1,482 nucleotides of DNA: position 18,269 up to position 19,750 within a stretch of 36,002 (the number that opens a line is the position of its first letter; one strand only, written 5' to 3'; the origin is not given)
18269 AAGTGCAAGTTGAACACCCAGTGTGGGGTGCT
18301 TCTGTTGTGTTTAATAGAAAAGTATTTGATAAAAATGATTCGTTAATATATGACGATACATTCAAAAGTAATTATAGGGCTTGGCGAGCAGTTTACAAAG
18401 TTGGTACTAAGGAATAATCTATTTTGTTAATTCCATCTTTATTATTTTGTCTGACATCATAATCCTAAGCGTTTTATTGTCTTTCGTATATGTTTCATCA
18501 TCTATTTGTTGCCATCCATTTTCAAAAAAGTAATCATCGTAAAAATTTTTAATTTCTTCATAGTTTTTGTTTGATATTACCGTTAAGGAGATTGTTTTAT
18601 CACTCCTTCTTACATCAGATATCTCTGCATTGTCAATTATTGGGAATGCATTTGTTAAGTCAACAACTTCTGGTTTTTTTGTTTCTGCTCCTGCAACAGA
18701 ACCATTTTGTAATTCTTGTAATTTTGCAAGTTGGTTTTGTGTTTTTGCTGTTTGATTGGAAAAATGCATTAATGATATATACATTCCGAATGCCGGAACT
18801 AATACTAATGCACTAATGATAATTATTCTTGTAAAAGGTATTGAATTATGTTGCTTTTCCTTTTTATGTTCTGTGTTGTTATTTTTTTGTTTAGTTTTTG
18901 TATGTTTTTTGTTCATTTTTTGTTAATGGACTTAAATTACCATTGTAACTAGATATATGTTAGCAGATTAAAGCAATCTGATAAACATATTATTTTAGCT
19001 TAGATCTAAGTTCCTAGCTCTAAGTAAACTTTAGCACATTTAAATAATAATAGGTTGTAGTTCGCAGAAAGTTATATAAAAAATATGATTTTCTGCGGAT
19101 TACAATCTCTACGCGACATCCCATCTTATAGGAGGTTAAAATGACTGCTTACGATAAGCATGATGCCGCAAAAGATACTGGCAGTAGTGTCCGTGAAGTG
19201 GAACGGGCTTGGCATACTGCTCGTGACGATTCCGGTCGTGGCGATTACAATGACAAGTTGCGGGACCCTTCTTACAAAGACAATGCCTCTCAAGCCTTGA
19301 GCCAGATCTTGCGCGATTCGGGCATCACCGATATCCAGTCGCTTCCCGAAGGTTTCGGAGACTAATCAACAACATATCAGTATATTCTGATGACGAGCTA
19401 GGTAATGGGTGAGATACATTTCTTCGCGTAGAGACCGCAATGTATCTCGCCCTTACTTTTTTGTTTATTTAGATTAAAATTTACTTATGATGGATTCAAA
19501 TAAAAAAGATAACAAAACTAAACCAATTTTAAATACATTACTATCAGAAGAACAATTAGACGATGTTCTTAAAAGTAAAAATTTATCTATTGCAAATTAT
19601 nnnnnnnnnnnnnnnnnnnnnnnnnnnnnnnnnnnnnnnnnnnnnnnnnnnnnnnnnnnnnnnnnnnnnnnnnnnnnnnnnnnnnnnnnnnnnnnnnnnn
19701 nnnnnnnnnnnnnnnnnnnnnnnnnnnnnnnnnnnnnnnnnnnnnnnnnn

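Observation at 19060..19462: Self-contained ~52% G+C mini-cassette with a 74-aa ORF, bracketed by matching 5' and 3' inverted repeats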

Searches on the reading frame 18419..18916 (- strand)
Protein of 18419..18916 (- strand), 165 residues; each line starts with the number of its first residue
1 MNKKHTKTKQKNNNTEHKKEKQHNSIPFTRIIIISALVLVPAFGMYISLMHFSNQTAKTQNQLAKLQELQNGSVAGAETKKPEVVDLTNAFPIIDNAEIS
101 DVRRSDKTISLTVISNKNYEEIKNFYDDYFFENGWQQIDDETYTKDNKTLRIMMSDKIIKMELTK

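Call 7: search_protein_families(library=pfam, proteins=[window:18419-18916:-], max_evalue=0.1)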
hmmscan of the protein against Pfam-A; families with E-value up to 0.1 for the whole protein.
window:18419-18916:- (165 aa): 2 families
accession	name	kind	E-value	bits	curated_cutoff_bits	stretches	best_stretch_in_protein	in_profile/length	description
PF13800.11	Sigma_reg_N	-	0.058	14.1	26.3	0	18-66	5-53/91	Sigma factor regulator N-terminal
PF15067.11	FAM124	-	0.067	13.3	23.5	1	61-127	85-148/235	FAM124 domain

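Call 8: search_protein_families(library=phrogs, proteins=[window:18419-18916:-], max_evalue=0.01)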
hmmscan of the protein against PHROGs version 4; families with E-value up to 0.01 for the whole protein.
window:18419-18916:- (165 aa): 1 family
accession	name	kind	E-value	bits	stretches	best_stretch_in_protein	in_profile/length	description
phrog_30519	-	unknown function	0.0046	18.3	0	93-133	19-63/79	-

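Call 92: search_protein_families(library=padloc, proteins=[window:18419-18916:-], max_evalue=0.01)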
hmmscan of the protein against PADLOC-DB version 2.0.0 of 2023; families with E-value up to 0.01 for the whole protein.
window:18419-18916:- (165 aa): 0 families

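Call 93: search_protein_families(library=ncbifam, proteins=[window:18419-18916:-], max_evalue=0.001)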
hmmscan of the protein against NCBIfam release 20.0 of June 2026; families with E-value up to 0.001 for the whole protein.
window:18419-18916:- (165 aa): 0 families

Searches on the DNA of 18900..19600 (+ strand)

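Call 6: search_rna_families(source=window, start=18900, end=19600, threshold=evalue, max_evalue=10, show_alignments=3)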
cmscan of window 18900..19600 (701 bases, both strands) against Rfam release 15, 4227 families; matches with E-value up to 10: 8.
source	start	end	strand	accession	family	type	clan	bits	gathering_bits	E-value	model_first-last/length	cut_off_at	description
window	19053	19109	+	RF03601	MIR7993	Gene; miRNA;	-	21.1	100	0.41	1-138/138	no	MIR7993 microRNA precursor family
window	19022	19109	-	RF04348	Plastid-psbM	Cis-reg;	-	21.1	52.7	2.7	1-79/79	no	Plastid-psbM 3UTR RNA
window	19054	19106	+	RF03266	mir-2943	Gene; miRNA;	-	19.3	76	0.77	1-71/71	no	mir-2943 microRNA precursor family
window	18980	19116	+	RF01437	S_pombe_snR10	Gene; snRNA; snoRNA; HACA-box;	CL00031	19.3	50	4.4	1-167/167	no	small nucleolar RNA snR10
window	19052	19108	+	RF04172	MIR8675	Gene; miRNA;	-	18.7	90.8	1.2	20-77/95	no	MIR8675 microRNA precursor family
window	19052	19108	+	RF04255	MIR8001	Gene; miRNA;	-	17.6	90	2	11-55/67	no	MIR8001 microRNA precursor family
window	18923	18993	-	RF01666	rox2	Cis-reg;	-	17.1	55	6.5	1-71/71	no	Drosophila rox2 ncRNA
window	19054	19106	+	RF00826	mir-55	Gene; miRNA;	-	15.5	53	3.9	1-74/74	no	mir-55 microRNA precursor family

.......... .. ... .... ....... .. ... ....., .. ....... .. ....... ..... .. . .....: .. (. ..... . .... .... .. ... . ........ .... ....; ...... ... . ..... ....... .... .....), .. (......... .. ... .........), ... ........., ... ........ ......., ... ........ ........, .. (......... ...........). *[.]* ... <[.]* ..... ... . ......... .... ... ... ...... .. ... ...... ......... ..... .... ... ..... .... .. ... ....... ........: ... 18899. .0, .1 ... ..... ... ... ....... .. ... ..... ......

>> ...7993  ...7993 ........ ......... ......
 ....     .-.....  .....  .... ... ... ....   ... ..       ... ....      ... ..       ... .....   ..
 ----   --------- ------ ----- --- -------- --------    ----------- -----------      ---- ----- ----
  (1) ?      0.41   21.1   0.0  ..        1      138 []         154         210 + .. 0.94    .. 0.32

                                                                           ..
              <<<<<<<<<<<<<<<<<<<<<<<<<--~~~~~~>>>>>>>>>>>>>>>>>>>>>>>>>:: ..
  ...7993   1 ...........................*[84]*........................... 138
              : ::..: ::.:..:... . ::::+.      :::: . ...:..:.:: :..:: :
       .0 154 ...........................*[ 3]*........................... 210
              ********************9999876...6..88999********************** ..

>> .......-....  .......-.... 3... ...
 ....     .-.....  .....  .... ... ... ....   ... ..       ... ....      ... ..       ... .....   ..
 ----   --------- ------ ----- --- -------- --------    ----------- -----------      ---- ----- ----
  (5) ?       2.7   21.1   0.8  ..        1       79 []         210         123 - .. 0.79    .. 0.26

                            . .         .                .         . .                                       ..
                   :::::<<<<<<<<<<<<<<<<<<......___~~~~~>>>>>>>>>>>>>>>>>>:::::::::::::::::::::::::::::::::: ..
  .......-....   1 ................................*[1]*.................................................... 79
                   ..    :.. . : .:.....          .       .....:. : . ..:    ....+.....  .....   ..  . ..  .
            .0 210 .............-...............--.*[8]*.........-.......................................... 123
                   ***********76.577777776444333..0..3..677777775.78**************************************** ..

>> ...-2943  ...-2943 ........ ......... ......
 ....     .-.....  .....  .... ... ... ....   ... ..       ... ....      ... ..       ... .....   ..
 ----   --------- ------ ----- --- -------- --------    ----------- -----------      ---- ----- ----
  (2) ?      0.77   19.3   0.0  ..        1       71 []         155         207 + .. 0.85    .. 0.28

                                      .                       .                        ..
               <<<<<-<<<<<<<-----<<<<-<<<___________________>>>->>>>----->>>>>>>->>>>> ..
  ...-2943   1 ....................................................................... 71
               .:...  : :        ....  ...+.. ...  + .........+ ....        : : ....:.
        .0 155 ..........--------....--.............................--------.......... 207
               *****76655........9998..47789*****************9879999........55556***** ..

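Call 95: search_rna_families(sources=[L001, L013, L017, L012, L054, L057, L035, L016, L015, L052, L058], threshold=gathering)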
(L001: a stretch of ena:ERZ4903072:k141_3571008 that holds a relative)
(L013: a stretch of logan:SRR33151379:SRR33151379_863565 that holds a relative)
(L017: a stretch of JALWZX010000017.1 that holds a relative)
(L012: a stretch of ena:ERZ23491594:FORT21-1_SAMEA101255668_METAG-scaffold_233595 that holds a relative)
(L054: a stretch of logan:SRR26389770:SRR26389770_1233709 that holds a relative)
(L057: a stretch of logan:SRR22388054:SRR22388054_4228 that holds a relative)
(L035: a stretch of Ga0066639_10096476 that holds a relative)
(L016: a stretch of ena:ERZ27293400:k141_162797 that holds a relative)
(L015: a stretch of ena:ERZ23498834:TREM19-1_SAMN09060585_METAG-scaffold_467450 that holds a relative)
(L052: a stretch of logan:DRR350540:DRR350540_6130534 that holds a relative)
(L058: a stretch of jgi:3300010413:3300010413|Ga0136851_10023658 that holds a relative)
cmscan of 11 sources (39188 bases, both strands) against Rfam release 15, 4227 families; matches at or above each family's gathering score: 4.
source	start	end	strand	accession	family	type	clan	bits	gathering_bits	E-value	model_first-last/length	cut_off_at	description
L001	10050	10124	+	RF00005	tRNA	Gene; tRNA;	CL00001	72.5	29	3.9e-14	1-71/71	no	tRNA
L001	10175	10248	+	RF00005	tRNA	Gene; tRNA;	CL00001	61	29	5.7e-11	1-71/71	no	tRNA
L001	7414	7497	+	RF00005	tRNA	Gene; tRNA;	CL00001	59.2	29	1.8e-10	1-71/71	no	tRNA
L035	1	64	+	RF00005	tRNA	Gene; tRNA;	CL00001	30.5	29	0.015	19-71/71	5'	tRNA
